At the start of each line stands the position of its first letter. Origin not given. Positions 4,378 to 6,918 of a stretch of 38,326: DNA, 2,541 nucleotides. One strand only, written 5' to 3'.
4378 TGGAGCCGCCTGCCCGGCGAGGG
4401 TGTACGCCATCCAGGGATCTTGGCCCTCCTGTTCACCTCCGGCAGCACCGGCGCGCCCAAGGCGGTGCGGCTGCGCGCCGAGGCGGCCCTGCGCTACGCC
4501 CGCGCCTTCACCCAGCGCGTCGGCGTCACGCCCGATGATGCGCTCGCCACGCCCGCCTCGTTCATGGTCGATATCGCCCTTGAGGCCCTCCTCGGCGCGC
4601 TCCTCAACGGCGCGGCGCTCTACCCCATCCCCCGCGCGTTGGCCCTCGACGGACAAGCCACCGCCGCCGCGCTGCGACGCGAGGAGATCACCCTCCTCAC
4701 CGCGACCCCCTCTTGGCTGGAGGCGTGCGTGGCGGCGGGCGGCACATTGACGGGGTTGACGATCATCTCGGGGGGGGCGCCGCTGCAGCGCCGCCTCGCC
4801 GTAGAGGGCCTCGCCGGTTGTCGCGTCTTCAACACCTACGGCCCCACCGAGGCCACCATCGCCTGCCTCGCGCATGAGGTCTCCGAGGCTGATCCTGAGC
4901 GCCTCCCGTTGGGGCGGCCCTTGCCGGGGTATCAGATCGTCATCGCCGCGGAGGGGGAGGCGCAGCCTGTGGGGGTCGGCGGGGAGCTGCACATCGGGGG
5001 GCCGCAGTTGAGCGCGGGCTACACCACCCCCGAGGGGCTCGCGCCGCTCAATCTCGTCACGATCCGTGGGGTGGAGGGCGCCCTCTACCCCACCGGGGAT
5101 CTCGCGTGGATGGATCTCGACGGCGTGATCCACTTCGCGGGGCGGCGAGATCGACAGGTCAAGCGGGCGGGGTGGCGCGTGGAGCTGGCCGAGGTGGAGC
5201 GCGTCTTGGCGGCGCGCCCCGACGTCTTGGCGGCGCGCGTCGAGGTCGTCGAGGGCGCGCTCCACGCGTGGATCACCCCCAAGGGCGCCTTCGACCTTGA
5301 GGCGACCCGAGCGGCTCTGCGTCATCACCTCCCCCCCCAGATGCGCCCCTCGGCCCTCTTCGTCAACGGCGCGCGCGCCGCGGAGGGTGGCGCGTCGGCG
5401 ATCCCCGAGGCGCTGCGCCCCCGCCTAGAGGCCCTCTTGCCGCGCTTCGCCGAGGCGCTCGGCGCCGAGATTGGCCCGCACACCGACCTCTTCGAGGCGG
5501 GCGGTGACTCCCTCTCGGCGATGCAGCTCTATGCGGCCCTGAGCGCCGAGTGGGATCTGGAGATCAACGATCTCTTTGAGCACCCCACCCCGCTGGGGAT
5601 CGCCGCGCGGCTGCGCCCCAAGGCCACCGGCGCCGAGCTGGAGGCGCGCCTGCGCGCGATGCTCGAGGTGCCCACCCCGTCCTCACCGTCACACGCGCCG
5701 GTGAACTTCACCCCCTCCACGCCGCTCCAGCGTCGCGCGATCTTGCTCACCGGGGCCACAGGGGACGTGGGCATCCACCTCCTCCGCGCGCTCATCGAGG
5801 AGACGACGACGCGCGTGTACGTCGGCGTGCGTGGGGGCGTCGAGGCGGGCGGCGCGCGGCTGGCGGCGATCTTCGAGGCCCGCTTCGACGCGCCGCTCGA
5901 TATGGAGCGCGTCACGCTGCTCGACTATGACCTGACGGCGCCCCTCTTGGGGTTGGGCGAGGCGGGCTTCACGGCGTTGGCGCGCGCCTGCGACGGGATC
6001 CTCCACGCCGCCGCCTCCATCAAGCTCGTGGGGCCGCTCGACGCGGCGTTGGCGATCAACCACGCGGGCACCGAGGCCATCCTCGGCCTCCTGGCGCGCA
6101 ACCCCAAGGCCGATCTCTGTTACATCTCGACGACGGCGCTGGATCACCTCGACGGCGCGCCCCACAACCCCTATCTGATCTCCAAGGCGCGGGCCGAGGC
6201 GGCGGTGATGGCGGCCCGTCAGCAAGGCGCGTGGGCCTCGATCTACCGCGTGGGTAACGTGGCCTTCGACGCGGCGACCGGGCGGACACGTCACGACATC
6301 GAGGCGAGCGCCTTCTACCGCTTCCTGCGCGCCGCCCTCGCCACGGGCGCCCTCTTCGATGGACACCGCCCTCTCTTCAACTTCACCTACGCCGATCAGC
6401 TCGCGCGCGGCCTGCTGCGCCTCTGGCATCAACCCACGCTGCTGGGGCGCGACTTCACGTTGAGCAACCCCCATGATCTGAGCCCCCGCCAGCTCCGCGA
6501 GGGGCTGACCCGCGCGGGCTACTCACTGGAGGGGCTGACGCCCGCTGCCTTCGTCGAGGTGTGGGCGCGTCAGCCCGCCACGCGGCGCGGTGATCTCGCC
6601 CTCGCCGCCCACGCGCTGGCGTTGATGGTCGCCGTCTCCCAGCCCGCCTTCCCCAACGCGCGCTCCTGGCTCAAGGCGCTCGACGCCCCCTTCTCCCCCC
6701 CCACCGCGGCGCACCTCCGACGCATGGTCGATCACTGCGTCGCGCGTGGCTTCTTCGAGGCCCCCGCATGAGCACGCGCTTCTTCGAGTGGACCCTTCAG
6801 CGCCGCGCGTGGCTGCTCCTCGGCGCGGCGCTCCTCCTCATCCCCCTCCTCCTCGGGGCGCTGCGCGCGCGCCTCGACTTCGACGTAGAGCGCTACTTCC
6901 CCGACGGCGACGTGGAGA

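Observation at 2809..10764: Compact NRPS(C-A-PCP-R) - MMPL exporter - two-component system operon, likely making and exporting an N-acyl amino aldehyde/alcohol lipid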

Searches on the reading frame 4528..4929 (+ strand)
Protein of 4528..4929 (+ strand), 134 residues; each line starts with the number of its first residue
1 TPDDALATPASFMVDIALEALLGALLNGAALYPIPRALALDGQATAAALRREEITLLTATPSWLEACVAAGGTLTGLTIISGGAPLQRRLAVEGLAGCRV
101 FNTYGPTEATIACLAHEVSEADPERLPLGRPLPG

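Call 34: search_solved_structures(query=window:4528-4929:+, max_evalue=0.001, show_alignments=5)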
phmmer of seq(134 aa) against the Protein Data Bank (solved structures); distinct sequences matched with E-value up to 0.001: 48.
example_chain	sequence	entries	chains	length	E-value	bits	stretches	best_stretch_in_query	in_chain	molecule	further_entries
5u89_A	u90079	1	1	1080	8.3e-10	42.2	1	9-132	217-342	Amino acid adenylation domain protein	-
4zxh_A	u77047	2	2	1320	2.6e-09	40.6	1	8-132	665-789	ABBFA_003403 | Tyrocidine synthetase 3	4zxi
8g97_A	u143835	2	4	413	5.2e-09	39.6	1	11-133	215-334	Dimodular nonribosomal peptide synthase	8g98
8g95_A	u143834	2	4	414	5.3e-09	39.6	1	11-133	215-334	Dimodular nonribosomal peptide synthase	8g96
6mfy_A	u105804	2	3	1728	8.6e-09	38.9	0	1-132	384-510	Linear gramicidin synthase subunit A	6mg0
6mfz_A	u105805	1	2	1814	9.6e-09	38.7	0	1-132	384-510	Linear gramicidin synthase subunit A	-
9be3_A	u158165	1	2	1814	9.6e-09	38.7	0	1-132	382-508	Linear gramicidin synthase subunit A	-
9be4_A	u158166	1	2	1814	9.6e-09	38.7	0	1-132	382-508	Linear gramicidin synthase subunit A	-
9meh_A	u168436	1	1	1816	9.7e-09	38.7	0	1-132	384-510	Linear gramicidin synthase subunit A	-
5n81_A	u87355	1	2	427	1.8e-08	37.9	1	3-132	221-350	Tyrocidine synthase 1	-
8xjz_C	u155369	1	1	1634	2.2e-08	37.6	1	21-132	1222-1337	Peptide synthetase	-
5n82_A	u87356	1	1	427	4.7e-08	36.5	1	3-132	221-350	Tyrocidine synthase 1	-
8www_A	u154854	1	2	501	8.7e-08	35.7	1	4-132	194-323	Carrier domain-containing protein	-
7r27_A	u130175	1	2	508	1.1e-07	35.4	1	9-129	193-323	D-alanine--D-alanyl carrier protein ligase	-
3dhv_A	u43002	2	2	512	6.1e-07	32.9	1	9-121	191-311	D-alanine-poly(phosphoribitol) ligase | D-alanine--poly(phosphoribitol) ligase subunit 1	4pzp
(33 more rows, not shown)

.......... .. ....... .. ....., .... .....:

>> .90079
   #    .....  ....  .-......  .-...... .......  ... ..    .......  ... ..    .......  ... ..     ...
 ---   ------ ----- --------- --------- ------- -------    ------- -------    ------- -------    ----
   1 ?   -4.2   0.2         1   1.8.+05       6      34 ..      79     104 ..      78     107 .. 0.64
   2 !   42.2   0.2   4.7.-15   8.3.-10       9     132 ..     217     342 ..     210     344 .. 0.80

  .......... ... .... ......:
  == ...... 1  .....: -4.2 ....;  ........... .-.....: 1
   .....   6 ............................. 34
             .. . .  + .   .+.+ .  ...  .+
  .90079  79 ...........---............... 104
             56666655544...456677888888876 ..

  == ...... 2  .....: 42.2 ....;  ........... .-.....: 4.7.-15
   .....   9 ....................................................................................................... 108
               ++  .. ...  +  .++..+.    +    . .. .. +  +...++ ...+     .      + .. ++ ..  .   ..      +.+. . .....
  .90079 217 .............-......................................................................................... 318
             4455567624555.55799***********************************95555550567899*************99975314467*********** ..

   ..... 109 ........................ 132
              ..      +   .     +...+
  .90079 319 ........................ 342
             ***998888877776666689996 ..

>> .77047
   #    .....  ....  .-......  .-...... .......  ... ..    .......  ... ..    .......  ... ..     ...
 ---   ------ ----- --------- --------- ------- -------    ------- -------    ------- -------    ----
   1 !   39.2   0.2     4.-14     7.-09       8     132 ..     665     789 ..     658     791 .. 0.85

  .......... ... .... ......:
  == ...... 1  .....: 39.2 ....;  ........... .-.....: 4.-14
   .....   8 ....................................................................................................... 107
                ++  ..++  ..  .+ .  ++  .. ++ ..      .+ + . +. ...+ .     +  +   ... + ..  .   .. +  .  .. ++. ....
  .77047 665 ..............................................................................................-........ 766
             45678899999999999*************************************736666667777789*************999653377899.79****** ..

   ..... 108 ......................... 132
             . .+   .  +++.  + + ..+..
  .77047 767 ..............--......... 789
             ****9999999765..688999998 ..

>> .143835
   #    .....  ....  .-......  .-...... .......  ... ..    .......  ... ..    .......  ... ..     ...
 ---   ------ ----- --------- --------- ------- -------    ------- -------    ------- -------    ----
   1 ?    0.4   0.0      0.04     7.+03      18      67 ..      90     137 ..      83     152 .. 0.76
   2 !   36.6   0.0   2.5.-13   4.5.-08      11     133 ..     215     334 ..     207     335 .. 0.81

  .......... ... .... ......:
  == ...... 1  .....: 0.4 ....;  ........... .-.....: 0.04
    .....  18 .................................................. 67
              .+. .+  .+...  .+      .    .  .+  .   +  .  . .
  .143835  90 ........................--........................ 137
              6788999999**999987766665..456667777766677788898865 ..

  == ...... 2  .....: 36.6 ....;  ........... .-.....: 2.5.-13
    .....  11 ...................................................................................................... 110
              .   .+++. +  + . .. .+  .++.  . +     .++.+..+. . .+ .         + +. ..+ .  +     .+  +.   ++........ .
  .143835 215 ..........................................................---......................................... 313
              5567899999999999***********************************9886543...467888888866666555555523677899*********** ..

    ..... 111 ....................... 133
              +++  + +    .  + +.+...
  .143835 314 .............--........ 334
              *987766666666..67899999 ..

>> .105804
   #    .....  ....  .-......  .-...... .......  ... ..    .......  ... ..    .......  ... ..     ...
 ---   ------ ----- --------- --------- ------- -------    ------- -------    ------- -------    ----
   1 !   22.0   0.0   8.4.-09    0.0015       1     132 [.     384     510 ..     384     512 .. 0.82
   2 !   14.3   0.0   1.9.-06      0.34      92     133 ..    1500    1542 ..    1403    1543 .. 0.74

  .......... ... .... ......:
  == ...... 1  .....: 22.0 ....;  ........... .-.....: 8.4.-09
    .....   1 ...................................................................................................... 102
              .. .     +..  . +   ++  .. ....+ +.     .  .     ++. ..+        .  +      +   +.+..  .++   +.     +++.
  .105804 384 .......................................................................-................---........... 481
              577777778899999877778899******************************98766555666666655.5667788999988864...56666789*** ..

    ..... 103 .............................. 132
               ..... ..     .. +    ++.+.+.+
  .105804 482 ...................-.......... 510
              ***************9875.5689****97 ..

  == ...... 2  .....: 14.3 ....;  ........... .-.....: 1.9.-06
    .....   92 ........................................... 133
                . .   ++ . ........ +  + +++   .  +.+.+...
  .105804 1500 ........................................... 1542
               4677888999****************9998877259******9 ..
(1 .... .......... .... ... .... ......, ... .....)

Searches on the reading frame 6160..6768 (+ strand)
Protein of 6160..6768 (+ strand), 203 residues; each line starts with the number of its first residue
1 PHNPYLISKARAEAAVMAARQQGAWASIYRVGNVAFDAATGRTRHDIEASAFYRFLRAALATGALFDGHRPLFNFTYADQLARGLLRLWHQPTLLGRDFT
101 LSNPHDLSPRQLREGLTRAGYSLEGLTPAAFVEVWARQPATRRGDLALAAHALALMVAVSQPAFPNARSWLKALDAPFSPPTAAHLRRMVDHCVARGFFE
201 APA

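Call 36: find_related_loci(query=A3, collection=metagenome_contigs, flank=10000)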
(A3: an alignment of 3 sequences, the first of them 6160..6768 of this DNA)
Query A3 (203 aa) in metagenome_contigs; peptide patterns used: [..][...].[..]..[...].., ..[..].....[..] (x = any residue, [..] = any of these).
237 stretches matched a pattern; 1 encode a relative of the query (tblastn E <= 1e-3); 1 distinct loci.
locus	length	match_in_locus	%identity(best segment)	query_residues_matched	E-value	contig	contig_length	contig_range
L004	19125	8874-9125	35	3-88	2e-10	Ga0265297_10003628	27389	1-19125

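Call 55: find_homologous_proteins(query=A3, max_evalue=0.001)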
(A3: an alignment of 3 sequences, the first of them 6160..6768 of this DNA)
Query A3 (3 sequences) (203 aa, profile of the alignment): 1 proteins with E <= 0.001 among 8000 candidates.
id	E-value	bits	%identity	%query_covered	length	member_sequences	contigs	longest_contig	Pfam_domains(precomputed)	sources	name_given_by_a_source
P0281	2.2e-24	104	40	52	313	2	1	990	PF07993.19,PF01370.28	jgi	jgi:fengycin family lipopeptide synthetase D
